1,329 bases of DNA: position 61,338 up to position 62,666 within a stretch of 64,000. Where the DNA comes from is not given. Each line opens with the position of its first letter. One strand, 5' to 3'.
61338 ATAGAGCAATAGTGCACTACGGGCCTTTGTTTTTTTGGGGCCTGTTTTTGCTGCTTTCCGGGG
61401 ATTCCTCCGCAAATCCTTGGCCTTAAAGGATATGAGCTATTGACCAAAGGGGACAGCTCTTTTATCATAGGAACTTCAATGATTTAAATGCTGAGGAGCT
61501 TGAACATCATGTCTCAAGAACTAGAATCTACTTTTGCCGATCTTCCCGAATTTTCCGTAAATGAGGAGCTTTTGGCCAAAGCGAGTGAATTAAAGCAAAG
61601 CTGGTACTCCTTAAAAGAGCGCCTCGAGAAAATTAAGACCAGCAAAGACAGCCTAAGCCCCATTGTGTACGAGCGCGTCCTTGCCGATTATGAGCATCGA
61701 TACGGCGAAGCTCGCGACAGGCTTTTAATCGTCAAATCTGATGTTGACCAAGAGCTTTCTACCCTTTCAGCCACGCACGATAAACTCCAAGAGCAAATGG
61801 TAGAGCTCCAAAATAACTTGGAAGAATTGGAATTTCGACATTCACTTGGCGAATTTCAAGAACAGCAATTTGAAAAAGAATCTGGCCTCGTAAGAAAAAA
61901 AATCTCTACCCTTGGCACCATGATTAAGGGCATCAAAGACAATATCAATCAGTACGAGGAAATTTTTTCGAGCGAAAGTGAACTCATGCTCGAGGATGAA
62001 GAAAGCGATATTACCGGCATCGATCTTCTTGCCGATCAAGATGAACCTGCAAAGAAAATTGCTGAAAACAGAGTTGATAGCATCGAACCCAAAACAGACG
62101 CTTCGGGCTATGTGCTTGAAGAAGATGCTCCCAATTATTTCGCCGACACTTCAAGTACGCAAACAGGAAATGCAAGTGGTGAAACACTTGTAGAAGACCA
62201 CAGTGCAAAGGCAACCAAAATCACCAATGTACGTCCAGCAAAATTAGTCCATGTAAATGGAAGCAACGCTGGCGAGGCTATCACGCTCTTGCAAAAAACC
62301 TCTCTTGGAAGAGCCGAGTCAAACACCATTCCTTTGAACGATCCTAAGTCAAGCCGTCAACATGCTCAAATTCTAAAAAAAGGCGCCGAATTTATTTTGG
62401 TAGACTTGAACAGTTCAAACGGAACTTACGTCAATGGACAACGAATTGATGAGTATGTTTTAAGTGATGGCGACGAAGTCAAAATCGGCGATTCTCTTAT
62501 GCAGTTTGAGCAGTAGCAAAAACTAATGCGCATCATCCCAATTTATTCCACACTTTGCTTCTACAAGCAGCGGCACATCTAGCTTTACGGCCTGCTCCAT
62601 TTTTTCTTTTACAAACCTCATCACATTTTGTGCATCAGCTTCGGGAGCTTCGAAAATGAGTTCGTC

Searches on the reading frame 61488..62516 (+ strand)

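Call 39: search_protein_families(library=pfam, proteins=[window:61488-62516:+], max_evalue=0.0001)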
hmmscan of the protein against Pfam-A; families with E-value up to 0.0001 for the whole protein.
window:61488-62516:+ (342 aa): 2 families
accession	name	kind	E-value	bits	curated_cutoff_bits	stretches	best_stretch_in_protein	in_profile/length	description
PF00498.31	FHA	-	3.7e-21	75.8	20.7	1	271-334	1-67/67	FHA domain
PF16697.10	Yop-YscD_cpl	-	5.2e-12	46.3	33.2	1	257-341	4-91/94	Inner membrane component of T3SS, cytoplasmic domain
